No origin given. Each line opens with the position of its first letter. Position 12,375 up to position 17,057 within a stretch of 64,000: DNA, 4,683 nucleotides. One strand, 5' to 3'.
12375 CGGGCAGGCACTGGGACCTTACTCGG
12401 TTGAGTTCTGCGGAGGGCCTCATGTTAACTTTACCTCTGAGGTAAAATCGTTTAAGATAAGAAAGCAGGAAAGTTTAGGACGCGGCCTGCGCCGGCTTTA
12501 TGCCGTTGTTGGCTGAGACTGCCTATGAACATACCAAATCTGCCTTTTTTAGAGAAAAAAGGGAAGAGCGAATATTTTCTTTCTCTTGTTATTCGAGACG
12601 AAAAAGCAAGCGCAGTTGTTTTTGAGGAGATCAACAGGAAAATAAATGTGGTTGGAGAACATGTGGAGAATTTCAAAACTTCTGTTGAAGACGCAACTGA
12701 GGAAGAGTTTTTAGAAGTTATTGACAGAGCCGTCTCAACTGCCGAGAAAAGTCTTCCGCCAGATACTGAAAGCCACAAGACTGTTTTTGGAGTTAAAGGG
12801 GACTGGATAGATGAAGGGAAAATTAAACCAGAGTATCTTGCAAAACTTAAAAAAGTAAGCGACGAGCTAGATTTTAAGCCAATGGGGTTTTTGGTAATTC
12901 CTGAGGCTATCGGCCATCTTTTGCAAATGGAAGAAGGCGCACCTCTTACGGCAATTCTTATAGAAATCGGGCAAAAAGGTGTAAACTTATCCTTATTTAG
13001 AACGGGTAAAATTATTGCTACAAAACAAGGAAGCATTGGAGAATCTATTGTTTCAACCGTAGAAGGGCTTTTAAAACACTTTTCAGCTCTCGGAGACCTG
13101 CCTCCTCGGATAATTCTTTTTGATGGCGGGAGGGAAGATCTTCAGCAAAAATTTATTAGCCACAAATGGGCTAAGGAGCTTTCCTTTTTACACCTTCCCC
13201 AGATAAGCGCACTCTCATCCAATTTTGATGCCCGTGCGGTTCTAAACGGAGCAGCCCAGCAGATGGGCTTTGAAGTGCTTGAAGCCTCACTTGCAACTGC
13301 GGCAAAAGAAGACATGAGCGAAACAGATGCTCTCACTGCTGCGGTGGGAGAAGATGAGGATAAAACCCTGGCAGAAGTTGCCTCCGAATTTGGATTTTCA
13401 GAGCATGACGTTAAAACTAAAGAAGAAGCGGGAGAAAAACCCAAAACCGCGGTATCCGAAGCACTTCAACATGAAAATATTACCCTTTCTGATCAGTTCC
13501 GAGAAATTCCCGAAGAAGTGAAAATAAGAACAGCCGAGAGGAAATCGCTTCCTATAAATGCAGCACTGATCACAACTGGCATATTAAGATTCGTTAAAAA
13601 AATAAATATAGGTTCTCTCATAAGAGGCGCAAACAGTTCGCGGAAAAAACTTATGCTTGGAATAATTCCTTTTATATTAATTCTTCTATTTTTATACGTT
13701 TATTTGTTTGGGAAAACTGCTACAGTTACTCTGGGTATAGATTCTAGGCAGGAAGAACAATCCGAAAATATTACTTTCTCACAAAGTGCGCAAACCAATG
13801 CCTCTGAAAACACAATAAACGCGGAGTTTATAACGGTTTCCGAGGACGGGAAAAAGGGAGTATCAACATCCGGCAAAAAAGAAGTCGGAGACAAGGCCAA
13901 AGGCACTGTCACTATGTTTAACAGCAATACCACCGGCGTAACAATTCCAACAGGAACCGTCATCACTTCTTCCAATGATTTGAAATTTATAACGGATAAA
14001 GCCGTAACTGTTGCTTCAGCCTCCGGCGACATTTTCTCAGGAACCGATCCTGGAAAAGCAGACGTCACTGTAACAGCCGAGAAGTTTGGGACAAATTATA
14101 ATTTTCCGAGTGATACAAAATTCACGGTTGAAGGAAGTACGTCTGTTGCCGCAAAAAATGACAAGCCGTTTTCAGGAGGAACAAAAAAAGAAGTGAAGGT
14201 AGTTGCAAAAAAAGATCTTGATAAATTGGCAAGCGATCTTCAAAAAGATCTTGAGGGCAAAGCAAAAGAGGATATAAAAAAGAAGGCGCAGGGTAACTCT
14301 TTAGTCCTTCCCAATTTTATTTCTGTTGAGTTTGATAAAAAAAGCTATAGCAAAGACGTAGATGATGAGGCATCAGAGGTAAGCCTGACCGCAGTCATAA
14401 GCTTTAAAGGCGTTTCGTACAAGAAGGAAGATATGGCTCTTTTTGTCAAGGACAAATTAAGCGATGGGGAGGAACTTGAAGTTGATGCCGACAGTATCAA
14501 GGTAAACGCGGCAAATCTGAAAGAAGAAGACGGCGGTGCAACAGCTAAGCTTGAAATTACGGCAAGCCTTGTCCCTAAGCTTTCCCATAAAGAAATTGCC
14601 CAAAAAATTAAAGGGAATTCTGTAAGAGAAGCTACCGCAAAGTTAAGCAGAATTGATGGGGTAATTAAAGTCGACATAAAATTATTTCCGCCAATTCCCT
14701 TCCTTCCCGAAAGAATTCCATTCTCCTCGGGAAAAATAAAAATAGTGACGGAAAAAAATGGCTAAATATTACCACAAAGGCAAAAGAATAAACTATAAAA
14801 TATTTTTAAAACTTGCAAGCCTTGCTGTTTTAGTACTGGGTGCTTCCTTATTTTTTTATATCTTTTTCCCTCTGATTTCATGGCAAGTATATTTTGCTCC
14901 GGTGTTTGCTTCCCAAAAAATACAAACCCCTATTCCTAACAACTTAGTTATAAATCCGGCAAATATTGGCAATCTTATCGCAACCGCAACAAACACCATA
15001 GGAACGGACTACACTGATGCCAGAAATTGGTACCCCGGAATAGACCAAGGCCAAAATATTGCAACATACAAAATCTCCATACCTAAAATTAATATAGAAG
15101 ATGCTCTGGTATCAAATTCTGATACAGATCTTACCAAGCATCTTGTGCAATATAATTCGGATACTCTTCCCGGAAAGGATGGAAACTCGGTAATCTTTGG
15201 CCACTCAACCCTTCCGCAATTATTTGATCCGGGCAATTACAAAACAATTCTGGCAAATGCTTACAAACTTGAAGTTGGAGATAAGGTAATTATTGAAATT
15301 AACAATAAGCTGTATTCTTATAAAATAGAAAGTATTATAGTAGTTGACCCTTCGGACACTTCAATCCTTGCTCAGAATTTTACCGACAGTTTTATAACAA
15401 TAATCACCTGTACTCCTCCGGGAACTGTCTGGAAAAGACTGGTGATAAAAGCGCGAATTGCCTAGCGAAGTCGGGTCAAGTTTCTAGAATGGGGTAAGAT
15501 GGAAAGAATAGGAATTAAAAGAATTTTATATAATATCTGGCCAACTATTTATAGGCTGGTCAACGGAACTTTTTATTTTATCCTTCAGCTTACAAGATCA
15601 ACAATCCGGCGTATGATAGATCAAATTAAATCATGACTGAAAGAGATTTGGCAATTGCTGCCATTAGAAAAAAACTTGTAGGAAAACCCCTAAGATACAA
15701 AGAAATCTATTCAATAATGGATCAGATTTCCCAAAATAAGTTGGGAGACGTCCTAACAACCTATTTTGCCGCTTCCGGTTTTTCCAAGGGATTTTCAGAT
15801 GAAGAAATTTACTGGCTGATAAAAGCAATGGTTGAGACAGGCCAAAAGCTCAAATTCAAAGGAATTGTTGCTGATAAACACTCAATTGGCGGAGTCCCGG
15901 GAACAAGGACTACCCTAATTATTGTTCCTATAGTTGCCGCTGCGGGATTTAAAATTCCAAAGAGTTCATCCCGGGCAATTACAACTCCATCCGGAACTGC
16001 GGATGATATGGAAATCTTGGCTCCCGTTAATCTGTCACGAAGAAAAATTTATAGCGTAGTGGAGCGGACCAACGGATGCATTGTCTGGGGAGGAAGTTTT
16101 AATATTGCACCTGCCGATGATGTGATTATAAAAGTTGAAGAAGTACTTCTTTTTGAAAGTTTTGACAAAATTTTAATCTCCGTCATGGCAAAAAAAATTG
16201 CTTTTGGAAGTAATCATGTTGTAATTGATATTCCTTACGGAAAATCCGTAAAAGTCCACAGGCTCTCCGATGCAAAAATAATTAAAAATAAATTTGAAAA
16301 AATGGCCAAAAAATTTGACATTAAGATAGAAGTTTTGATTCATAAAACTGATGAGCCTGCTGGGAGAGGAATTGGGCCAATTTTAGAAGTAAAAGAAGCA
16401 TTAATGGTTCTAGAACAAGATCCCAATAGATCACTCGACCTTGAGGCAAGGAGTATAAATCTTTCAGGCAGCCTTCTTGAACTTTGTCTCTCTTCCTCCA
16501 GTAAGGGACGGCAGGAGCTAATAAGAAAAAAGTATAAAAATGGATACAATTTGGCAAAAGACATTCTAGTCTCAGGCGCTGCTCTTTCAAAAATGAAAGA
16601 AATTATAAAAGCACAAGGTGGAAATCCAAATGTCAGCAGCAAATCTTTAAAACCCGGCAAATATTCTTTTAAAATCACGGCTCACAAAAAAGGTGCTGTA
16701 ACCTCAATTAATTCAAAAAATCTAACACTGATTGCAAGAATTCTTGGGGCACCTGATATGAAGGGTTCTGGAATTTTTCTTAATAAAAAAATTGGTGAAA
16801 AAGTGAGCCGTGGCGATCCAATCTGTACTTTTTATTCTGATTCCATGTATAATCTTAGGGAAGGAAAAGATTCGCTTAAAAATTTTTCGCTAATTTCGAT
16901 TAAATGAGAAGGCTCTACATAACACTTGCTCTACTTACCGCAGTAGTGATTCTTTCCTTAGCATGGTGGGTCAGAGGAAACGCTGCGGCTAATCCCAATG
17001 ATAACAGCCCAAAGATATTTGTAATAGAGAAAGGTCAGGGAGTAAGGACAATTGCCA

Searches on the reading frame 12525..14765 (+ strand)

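Call 28: search_protein_families(library=pfam, proteins=[window:12525-14765:+], max_evalue=0.001)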
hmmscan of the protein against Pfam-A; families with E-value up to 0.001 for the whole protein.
window:12525-14765:+ (746 aa): 2 families
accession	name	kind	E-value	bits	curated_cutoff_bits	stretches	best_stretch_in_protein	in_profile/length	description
PF04865.19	Baseplate_J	-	9.3e-09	35.4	21.1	1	455-556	20-113/255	Baseplate J-like protein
PF21110.3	GlxA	-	0.00015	22.8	27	1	457-545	1-97/105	GlxA beta barrel domain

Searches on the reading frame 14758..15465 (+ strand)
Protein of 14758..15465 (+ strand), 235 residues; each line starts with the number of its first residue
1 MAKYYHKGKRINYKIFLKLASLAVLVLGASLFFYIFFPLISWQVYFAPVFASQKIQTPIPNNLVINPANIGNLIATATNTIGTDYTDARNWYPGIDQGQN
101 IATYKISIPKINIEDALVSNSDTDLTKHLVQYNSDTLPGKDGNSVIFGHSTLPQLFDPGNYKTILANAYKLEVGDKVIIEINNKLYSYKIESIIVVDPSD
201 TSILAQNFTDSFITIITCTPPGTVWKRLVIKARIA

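Call 28: search_protein_families(library=pfam, proteins=[window:14758-15465:+], max_evalue=0.001)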
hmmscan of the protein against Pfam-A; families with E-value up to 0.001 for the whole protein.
window:14758-15465:+ (235 aa): 1 family
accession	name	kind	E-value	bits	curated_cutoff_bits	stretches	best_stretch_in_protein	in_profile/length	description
PF04203.18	Sortase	-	2.6e-21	76.1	26.6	1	106-233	1-123/125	Sortase domain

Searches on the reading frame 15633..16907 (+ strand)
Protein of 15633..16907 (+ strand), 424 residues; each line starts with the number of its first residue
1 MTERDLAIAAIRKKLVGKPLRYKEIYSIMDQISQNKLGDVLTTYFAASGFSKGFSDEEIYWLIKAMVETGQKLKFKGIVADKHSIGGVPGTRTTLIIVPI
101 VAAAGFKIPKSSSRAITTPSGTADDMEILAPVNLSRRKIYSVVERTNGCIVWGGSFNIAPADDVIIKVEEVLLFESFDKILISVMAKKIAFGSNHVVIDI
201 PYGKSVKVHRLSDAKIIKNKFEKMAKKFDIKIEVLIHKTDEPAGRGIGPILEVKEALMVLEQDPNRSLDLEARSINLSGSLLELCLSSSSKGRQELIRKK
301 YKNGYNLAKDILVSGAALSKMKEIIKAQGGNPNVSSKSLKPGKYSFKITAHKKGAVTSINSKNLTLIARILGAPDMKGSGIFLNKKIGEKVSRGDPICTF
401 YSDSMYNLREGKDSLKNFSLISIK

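Call 28: search_protein_families(library=pfam, proteins=[window:15633-16907:+], max_evalue=0.001)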
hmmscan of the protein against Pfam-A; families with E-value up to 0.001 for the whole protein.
window:15633-16907:+ (424 aa): 3 families
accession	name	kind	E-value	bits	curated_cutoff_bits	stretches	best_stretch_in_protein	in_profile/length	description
PF00591.27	Glycos_transf_3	-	1.8e-10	41.3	27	1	78-317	3-252/253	Glycosyl transferase family, a/b domain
PF02885.22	Glycos_trans_3N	-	1.5e-09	37.9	26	1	10-70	3-63/63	Glycosyl transferase family, helical bundle domain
PF07831.19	PYNP_C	-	2.7e-08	33.8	27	1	356-416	2-69/75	Pyrimidine nucleoside phosphorylase C-terminal domain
